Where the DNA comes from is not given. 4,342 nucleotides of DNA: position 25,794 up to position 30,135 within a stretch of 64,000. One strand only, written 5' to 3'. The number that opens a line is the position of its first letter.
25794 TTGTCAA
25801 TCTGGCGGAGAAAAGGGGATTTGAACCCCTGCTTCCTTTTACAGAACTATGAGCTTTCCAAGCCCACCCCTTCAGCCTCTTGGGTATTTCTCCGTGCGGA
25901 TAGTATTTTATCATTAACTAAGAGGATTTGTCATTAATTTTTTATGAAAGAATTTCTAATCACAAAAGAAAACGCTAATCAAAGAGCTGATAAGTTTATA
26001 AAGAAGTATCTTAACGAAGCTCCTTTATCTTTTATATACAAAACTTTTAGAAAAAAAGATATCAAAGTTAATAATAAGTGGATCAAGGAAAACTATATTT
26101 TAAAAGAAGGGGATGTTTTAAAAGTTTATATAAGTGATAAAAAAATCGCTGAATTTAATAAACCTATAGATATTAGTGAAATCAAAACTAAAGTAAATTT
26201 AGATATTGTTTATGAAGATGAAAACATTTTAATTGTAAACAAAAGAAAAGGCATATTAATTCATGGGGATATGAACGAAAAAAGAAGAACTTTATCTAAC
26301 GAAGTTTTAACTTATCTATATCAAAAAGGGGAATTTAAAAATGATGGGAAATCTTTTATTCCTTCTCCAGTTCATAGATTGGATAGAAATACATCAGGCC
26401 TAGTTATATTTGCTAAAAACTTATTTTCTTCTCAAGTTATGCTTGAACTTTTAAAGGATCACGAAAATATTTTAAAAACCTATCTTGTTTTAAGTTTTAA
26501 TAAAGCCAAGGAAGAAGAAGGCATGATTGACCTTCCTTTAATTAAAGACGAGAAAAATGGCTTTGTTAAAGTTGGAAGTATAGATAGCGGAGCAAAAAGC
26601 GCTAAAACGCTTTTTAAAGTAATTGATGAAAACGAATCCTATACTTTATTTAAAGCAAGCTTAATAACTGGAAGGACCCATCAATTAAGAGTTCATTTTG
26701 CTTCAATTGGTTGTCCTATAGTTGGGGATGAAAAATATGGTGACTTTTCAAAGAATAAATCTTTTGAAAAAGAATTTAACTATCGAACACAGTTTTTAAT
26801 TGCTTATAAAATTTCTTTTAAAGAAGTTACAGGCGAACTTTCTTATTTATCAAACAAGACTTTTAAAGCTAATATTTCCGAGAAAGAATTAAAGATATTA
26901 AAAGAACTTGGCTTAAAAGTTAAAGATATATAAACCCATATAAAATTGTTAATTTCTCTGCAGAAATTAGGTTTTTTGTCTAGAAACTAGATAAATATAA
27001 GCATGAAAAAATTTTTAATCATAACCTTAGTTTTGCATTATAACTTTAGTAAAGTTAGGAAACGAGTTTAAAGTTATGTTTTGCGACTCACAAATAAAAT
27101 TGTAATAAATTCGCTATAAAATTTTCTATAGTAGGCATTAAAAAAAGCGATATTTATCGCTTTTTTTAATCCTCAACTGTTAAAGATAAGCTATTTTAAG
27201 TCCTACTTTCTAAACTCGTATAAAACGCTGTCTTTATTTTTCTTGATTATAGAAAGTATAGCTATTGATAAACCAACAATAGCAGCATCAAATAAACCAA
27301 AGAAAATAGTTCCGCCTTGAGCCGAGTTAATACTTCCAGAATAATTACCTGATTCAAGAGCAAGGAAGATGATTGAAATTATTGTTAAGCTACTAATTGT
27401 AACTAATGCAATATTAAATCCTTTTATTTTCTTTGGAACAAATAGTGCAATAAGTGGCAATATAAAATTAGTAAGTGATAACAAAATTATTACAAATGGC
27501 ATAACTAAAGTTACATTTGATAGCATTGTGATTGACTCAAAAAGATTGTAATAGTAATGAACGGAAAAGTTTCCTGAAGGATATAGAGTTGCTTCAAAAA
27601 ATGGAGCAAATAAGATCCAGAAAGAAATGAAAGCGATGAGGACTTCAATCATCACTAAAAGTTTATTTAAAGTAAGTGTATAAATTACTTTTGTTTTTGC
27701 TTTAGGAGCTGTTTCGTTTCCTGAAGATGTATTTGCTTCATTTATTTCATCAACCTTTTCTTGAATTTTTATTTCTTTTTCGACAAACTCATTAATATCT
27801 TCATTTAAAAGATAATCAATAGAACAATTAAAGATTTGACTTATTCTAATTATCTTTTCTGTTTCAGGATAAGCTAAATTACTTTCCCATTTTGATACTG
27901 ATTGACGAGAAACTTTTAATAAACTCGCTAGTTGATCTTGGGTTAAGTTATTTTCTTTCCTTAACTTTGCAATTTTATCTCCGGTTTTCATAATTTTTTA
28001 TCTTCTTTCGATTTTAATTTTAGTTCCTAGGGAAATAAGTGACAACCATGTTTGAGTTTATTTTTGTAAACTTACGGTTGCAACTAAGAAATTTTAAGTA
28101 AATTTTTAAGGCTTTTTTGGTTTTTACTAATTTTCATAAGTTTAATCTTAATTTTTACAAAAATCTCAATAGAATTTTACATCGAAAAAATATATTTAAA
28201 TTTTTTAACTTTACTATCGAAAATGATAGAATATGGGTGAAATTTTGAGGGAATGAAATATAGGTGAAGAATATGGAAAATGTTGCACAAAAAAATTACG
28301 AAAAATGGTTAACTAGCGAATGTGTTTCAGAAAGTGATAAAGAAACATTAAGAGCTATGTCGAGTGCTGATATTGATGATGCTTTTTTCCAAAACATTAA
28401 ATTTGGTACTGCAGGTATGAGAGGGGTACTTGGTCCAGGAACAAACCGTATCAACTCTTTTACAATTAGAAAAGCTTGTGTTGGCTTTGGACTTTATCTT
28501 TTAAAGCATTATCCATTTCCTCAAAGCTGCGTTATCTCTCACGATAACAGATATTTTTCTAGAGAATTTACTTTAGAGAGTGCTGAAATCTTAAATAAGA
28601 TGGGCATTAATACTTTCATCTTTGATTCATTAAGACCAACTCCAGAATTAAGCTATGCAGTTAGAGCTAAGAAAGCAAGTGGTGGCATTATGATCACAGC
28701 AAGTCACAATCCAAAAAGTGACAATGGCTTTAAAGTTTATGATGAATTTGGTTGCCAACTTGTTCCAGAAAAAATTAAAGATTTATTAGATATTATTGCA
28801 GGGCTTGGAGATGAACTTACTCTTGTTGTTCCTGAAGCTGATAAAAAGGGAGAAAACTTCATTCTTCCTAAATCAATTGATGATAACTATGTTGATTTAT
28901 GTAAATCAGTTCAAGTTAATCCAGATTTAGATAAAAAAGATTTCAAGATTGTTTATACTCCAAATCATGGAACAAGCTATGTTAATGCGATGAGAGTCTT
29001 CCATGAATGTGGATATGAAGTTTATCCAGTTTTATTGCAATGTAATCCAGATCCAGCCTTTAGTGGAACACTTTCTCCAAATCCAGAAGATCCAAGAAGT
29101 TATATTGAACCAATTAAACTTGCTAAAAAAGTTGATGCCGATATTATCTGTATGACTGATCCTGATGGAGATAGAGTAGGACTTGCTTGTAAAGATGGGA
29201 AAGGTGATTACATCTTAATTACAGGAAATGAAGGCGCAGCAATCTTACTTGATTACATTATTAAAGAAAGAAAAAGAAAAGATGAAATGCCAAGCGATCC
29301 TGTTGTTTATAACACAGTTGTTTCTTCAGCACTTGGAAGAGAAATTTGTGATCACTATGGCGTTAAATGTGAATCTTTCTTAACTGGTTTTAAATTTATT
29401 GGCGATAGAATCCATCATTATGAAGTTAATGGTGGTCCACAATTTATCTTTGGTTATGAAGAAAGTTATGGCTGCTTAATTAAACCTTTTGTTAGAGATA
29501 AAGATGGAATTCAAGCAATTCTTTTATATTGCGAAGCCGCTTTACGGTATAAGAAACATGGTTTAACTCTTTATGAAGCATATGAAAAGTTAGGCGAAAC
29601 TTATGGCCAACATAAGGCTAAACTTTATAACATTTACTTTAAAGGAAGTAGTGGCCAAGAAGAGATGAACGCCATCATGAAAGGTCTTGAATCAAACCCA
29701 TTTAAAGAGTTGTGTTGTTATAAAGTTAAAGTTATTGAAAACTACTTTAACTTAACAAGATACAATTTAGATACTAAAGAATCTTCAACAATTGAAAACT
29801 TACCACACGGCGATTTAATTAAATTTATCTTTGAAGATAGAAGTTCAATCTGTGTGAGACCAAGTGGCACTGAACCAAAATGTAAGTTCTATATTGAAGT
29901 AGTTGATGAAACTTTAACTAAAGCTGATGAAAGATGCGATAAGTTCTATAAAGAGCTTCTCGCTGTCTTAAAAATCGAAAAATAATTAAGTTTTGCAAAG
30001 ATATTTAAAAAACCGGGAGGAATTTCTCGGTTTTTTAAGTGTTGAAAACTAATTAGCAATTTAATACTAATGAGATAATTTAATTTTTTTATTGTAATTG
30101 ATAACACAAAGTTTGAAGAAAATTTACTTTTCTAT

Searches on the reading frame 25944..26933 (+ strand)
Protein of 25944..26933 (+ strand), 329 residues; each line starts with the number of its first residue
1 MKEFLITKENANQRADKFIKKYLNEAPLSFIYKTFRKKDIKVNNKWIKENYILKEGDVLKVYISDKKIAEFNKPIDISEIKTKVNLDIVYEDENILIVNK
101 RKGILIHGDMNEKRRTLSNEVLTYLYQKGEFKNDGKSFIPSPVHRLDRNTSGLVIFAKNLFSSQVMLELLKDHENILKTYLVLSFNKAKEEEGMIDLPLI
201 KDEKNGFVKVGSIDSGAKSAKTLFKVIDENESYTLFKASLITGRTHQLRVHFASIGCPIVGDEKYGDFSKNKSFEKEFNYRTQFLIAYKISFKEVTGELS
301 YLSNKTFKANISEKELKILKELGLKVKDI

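Call 76: search_protein_families(library=pfam, proteins=[window:25944-26933:+], max_evalue=0.00001)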
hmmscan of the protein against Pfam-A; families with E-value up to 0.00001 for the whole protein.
window:25944-26933:+ (329 aa): 1 family
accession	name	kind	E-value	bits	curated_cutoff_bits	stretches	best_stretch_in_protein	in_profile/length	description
PF00849.27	PseudoU_synth_2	-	4.2e-30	105.4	26.8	1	94-254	1-152/152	RNA pseudouridylate synthase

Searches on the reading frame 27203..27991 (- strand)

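Call 76: search_protein_families(library=pfam, proteins=[window:27203-27991:-], max_evalue=0.00001)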
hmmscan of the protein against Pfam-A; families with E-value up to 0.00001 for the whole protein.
window:27203-27991:- (262 aa): 3 families
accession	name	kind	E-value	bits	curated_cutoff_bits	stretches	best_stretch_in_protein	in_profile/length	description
PF01381.28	HTH_3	-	5.1e-15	55.7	23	1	7-61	1-55/55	Helix-turn-helix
PF12844.13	HTH_19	-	1.1e-13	51.2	30.2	1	4-63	1-60/64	Helix-turn-helix domain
PF13443.12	HTH_26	-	3e-06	27.8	22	1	6-59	1-55/63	Cro/C1-type HTH DNA-binding domain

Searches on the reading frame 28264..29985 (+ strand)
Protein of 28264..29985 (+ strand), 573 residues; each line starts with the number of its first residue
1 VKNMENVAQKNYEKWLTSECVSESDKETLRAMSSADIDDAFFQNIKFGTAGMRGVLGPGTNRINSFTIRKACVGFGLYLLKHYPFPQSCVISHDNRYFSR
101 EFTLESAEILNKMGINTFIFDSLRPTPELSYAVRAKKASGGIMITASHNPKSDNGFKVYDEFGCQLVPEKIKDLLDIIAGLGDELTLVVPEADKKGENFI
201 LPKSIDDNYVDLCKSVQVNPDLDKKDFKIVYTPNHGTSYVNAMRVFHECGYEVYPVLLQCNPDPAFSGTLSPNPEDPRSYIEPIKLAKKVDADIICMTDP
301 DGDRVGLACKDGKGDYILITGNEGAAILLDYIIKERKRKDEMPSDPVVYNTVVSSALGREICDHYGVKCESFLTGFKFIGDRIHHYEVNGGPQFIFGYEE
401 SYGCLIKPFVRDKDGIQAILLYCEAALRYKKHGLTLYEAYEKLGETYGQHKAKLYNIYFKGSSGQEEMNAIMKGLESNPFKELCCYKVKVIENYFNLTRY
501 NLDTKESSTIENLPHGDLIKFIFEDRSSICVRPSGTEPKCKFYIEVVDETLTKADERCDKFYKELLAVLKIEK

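Call 76: search_protein_families(library=pfam, proteins=[window:28264-29985:+], max_evalue=0.00001)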
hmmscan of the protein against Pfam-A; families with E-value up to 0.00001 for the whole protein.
window:28264-29985:+ (573 aa): 4 families
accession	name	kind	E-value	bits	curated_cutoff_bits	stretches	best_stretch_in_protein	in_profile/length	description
PF02878.22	PGM_PMM_I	-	1e-34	119.6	22.5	1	45-179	2-132/138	Phosphoglucomutase/phosphomannomutase, alpha/beta/alpha domain I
PF02879.22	PGM_PMM_II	-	4.6e-21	75.7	29.3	1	208-312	2-103/103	Phosphoglucomutase/phosphomannomutase, alpha/beta/alpha domain II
PF02880.22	PGM_PMM_III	-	3.4e-17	63.1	20.7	1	321-440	2-112/115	Phosphoglucomutase/phosphomannomutase, alpha/beta/alpha domain III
PF00408.26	PGM_PMM_IV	-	9.8e-06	26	23.1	0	517-550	24-56/68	Phosphoglucomutase/phosphomannomutase, C-terminal domain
